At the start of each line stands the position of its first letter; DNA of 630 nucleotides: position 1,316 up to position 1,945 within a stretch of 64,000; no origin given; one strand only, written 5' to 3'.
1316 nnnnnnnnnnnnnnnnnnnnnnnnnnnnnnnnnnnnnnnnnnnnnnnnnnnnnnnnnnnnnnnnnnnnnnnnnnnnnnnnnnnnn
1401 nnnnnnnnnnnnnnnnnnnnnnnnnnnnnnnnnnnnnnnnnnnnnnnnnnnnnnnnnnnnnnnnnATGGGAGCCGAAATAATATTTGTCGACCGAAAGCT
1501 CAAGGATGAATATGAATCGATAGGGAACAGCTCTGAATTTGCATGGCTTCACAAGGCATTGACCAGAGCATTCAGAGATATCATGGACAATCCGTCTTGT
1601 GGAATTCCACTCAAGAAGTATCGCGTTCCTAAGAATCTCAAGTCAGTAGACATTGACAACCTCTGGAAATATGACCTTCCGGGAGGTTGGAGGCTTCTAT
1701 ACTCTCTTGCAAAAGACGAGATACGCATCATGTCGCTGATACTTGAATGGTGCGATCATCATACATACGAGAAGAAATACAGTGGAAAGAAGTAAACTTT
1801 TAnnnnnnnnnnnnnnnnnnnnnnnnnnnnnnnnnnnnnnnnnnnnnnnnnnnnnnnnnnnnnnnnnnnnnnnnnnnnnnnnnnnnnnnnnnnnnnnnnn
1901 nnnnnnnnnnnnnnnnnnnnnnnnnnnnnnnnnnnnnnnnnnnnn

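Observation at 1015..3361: A 29-nt direct repeat duplicating the 3' end of tRNA-Tyr brackets a 2.1-kb insert: probable integrated-element remnant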

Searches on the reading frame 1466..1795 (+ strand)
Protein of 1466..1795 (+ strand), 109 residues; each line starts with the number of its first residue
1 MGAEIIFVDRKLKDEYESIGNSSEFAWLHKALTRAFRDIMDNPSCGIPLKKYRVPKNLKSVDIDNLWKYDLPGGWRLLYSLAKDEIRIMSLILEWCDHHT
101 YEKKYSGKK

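Call 7: search_protein_families(library=pfam, proteins=[window:1466-1795:+], max_evalue=0.1)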
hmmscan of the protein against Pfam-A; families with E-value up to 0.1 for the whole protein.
window:1466-1795:+ (109 aa): 0 families
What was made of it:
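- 1466..1795 (+): orf109: a toxin of the RelE/YoeB/ParE superfamily. The window protein itself has no Pfam hit (call 7).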

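Call 27: find_homologous_proteins(query=window:1466-1795:+)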
Query window:1466-1795:+ (109 aa): 41 proteins with E <= 0.001 among 43 candidates.
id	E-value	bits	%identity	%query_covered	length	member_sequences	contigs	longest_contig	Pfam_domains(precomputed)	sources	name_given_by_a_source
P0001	1.5e-69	249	100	100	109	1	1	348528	-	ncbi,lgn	-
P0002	2.9e-57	210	83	99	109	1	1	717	-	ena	-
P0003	3.7e-57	209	83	100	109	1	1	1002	-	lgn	-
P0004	5.2e-47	177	70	100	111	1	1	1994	-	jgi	jgi:hypothetical protein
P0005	1.0e-45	172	70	100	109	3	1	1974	-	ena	-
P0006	1.2e-45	172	70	100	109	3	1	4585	-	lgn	-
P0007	3.6e-45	171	71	100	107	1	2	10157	-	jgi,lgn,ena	-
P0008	3.6e-44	167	69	100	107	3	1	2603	-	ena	-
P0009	5.2e-44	167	67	99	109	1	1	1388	-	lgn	-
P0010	4.6e-43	164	66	100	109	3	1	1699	-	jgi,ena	-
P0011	7.5e-41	157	65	100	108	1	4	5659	-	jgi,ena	-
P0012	8.7e-38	147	60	100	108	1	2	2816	-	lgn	-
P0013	7.3e-34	134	66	86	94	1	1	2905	-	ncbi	-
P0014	2.8e-30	123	71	72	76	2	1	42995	-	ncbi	ncbi:MAG: hypothetical protein ABIJ92_01650 [Candidatus Aenigmatarchaeota archaeon]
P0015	2.0e-24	104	47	96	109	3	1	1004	-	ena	-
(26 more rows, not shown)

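Call 29: find_encoding_contigs(protein=P0007, flank=10000, max_places=4)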
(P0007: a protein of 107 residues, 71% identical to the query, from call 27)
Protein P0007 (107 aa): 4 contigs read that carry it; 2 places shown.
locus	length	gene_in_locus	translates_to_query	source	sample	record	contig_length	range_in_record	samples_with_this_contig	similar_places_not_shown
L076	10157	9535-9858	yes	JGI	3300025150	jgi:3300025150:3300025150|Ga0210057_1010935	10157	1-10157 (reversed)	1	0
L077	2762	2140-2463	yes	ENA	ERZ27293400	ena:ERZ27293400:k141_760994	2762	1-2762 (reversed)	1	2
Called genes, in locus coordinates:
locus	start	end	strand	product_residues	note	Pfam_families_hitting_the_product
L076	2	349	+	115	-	?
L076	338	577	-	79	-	PF04457:MJ1316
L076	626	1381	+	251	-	PF02673:BacA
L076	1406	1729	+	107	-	PF21621:MPI_cupin_dom (weak), PF07883:Cupin_2 (weak)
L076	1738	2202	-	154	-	-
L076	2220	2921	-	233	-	PF03483:B3_4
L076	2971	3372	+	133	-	PF06210:DUF1003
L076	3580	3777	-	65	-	-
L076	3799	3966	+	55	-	-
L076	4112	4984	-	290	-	PF01656:CbiA, PF10609:ParA, PF13614:AAA_31 (weak), PF00037:Fer4, PF14697:Fer4_21, PF12838:Fer4_7, PF13187:Fer4_9, PF00037:Fer4, +8 more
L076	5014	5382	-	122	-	PF02579:Nitro_FeMo-Co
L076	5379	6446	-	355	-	PF01545:Cation_efflux, PF16916:ZT_dimer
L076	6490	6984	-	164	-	PF02001:DUF134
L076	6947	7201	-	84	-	PF22277:EncFtn-like, PF02915:Rubrerythrin (weak)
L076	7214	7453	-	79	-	PF17253:DUF5320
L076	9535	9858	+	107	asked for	-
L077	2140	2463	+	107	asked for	-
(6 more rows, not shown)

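Call 48: search_solved_structures(query=A2, max_evalue=1, show_alignments=1)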
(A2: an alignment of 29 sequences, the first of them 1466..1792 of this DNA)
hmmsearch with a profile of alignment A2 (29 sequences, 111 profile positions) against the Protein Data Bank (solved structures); distinct sequences matched with E-value up to 1: 7.
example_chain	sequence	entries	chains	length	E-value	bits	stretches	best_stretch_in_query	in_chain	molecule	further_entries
2ppy_A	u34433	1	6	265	0.15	15.3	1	7-70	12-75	Enoyl-CoA hydratase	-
6l8e_E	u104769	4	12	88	0.25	14.6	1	16-94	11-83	YoeB toxin | YoeB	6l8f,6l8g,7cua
7bwf_A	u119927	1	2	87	0.36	14.1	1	16-94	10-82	Addiction module antitoxin RelB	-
8fjg_A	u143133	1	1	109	0.41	13.9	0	10-51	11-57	H12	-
5j0i_A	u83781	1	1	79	0.48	13.7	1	12-55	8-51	Designed protein 2L6HC3_12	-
8yxv_F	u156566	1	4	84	0.5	13.6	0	25-94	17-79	Putative mRNA interferase YoeB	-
7r0k_A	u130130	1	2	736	0.66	13.2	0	12-47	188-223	DNA polymerase I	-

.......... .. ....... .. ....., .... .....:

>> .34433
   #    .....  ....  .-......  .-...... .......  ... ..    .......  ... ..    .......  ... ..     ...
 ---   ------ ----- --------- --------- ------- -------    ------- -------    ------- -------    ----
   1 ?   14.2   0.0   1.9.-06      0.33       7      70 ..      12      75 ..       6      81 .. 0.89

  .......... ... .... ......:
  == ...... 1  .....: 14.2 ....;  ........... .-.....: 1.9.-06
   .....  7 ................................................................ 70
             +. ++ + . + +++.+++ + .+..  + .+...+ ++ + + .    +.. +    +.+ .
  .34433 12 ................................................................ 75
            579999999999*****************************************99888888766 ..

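Call 50: search_protein_families(library=pfam, alignment_id=A2, max_evalue=0.01)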
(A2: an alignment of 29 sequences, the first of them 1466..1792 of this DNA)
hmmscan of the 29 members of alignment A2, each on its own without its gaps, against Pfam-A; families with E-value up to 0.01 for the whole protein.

A. member 1, window:1466-1792:+ (109 aa): 0 families

B. families by the number of members that match (of 29 scanned): 4 families
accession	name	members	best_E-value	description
PF05016.21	ParE_toxin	16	0.00055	ParE toxin of type II toxin-antitoxin system, parDE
PF06769.20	YoeB_toxin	10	2.3e-06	YoeB-like toxin of bacterial type II toxin-antitoxin system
PF21854.2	Treslin_N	1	0.004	Treslin, N-terminal domain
PF11663.14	Toxin_YhaV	1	0.0066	Toxin with endonuclease activity, of toxin-antitoxin system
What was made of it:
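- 1466..1795 (+): Among 29 family members, 16 match ParE_toxin and 10 match YoeB_toxin (best E 2.3e-6; call 50).
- On Type II toxin-antitoxin, RelE/YoeB/ParE superfamily: 16 of 29 and 10 of 29 family members match ParE_toxin and YoeB_toxin (call 50).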

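Call 55: find_encoding_contigs(protein=P0006, flank=6000, max_places=3)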
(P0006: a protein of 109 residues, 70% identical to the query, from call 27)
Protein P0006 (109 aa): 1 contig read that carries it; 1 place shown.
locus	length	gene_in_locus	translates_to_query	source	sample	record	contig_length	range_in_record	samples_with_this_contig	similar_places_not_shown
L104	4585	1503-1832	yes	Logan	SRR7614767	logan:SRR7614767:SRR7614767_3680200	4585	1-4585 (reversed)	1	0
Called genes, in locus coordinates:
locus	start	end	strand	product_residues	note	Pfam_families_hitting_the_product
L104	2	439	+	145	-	?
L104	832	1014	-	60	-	PF13238:AAA_18 (weak)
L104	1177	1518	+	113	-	-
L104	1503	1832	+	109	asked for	-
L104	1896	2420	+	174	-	PF13570:Beta-prop_ACSF4 (weak)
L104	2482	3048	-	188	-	PF01174:SNO, PF07685:GATase_3, PF00117:GATase (faint), PF03575:Peptidase_S51 (weak)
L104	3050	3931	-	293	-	PF01207:Dus (faint), PF01680:SOR_SNZ, PF05690:ThiG (weak)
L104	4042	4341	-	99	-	PF03551:PadR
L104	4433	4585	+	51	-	?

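Call 56: find_encoding_contigs(protein=P0011, flank=6000, max_places=4)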
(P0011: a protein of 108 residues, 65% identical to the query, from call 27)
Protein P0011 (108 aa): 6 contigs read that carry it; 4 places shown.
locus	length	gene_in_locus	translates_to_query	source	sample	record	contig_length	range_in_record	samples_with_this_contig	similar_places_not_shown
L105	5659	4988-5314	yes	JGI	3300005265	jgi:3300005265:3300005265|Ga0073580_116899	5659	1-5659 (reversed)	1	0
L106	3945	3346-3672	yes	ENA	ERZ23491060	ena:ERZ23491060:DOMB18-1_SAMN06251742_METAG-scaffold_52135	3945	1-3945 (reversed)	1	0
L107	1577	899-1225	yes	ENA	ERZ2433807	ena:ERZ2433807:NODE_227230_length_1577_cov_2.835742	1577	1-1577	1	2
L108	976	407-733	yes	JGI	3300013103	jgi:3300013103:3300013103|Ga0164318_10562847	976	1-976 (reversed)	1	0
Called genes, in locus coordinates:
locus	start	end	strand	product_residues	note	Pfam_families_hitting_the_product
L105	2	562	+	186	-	?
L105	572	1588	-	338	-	-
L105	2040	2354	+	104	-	-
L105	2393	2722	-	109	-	PF14018:DUF4234 (weak)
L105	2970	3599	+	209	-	PF00589:Phage_integrase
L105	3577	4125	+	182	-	-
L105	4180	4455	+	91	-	-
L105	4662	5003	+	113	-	-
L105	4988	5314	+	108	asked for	-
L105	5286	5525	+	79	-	-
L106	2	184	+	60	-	?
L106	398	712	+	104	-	-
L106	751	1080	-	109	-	PF14018:DUF4234 (weak)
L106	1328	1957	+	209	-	PF00589:Phage_integrase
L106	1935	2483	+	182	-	-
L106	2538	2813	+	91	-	-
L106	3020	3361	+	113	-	-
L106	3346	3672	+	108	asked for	-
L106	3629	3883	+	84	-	-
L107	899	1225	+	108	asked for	-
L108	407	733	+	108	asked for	-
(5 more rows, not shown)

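Call 64: search_protein_families(library=pfam, proteins=[L105:2970-3599:+, L105:3577-4125:+, L105:4180-4455:+, L105:2028-2354:+, L105:5271-5525:+, L105:572-1588:-, L104:1896-2420:+], max_evalue=0.01)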
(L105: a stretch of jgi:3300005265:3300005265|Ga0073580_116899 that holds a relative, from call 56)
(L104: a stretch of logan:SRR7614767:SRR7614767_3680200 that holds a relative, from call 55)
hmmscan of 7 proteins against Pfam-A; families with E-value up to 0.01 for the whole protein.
L105:2970-3599:+ (209 aa): 1 family
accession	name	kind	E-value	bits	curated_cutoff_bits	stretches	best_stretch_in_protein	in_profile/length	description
PF00589.27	Phage_integrase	-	5.5e-28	98.3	27.1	1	16-186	3-168/172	Phage integrase family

L105:3577-4125:+ (182 aa): 0 families

L105:4180-4455:+ (91 aa): 0 families

L105:2028-2354:+ (108 aa): 2 families
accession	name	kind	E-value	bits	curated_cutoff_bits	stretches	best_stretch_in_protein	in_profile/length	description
PF14947.12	HTH_45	-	0.003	18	25.5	1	27-93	12-75/77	Winged helix-turn-helix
PF13463.12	HTH_27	-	0.0065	17.2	22.2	1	39-80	24-68/68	Winged helix DNA-binding domain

L105:5271-5525:+ (84 aa): 0 families

L105:572-1588:- (338 aa): 0 families

L104:1896-2420:+ (174 aa): 2 families
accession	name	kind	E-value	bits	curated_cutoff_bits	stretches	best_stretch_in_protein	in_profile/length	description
PF13570.13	Beta-prop_ACSF4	-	2.7e-06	27.4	133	1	22-77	75-132/329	Beta-alanine-activating enzyme, beta-propeller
PF01011.28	PQQ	-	3.2e-05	23.3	26.7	1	39-78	48-87/595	Glucose/ethanol/alcohol dehydrogenase, beta-propeller domain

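Call 65: predict_structure(alignment_id=A2)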
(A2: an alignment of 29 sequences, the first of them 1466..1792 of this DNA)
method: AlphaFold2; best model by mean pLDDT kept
length: 109 residues; sequences in the alignment: 29
mean_pLDDT: 77.2   pTM: 0.66
mean pLDDT of the five models: 77.2, 74.2, 73.7, 73.0, 68.0
residues with pLDDT >= 90: 7; 70-90: 73; 50-70: 24; < 50: 5
segments of 3 or more residues with pLDDT < 50: 107-109
pLDDT, mean of each block of 10 residues (from residue 1): 77 85 85 90 86 69 81 84 82 55 52
secondary structure, 60 per line:
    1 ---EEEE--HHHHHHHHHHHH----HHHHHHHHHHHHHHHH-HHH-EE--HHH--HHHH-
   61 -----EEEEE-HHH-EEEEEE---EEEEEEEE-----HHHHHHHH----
elements in order: E4-7 H10-21 H26-41 H56-59 E66-70 E76-81 E85-92 H98-105

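Call 71: fold_search(model_id=the predicted structure, library=pdb)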
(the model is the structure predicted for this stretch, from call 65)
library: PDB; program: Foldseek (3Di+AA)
matches with E <= 10: 599; with E <= 0.001: 0
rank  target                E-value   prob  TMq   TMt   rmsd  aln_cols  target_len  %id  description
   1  7bwf_A                1.5e-03  1.00  0.59  0.71   3.2        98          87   17  YoeB-YefM complex from Staphylococcus aureus (released 2020-05-20)
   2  3oei_C                1.8e-03  1.00  0.59  0.74   3.0        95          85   16  Crystal structure of Mycobacterium tuberculosis RelJK (Rv3357-Rv3358-RelBE3) (released 2011-03-16)
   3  3oei_K                2.8e-03  1.00  0.59  0.75   3.0        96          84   17  Crystal structure of Mycobacterium tuberculosis RelJK (Rv3357-Rv3358-RelBE3) (released 2011-03-16)
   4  5ja9_D                2.9e-03  1.00  0.52  0.56   4.5       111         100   15  Crystal structure of the HigB2 toxin in complex with Nb6 (released 2017-04-05)
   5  6l8e_E                4.9e-03  1.00  0.58  0.70   3.4        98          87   16  Crystal structure of heterohexameric YoeB-YefM complex bound to 26bp-DNA (released 2020-09-02)
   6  3oei_G                5.2e-03  1.00  0.61  0.77   2.8        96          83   17  Crystal structure of Mycobacterium tuberculosis RelJK (Rv3357-Rv3358-RelBE3) (released 2011-03-16)
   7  5ja9_C                5.2e-03  1.00  0.55  0.59   4.2       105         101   17  Crystal structure of the HigB2 toxin in complex with Nb6 (released 2017-04-05)
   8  2a6q_E                9.3e-03  1.00  0.61  0.77   2.6        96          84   17  Crystal structure of YefM-YoeB complex (released 2005-08-23)
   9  2a6r_C                9.3e-03  1.00  0.58  0.74   2.8        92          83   17  Crystal structure of YoeB under PEG condition (released 2005-08-23)
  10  8yxv_E                1.2e-02  1.00  0.60  0.75   3.0        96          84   18  Toxin-antitoxin complex from Streptococcus pneumoniae (released 2025-04-09)
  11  5czf_C                1.7e-02  1.00  0.58  0.66   3.5        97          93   15  Crystal structure of the PaaA2-ParE2 antitoxin-toxin complex (released 2016-06-01)
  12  5cw7_P                1.9e-02  1.00  0.56  0.63   3.4        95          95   16  Crystal structure of the PaaA2-ParE2 antitoxin-toxin complex (released 2016-06-01)
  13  5czf_D                2.1e-02  1.00  0.56  0.65   3.5        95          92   16  Crystal structure of the PaaA2-ParE2 antitoxin-toxin complex (released 2016-06-01)
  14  8c26_A                2.3e-02  0.99  0.46  0.54   3.8        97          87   13  ParDE2 toxin-antitoxin complex from Mycobacterium tuberculosis (rv2142A-rv2142c) (released 2023-12-20)
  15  5mje_A                2.3e-02  0.98  0.50  0.49   5.0       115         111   18  Crystal structure of the HigB2 toxin in complex with Nb8 (released 2017-04-05)
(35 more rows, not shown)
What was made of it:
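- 1466..1795 (+): The AF2 model (pLDDT 77) matches YoeB, RelK, HigB2 and ParE2 structures, prob 1.0, TM 0.6-0.77 (calls 65, 71).
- On Type II toxin-antitoxin, RelE/YoeB/ParE superfamily: Foldseek top hits are YoeB, RelK, HigB2 and ParE2, prob 1.0, TM 0.6-0.77 (call 71).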

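Call 93: search_dna_similar(query=window:1466-1792:+, collection=plasmids, mode=protein, max_rows=8, max_evalue=0.001)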
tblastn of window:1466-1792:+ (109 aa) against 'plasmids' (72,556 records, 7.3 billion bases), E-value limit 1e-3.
No match.

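Call 94: find_related_loci(query=L105:2970-3596:+, collection=viral_contigs, flank=6000)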
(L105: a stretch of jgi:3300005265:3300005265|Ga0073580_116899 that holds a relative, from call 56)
Query L105:2970-3596:+ (209 aa) in viral_contigs; peptide patterns used: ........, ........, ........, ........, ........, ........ (x = any residue, [..] = any of these).
7 stretches matched a pattern, but none encodes a relative of the query by tblastn (E <= 1e-3).
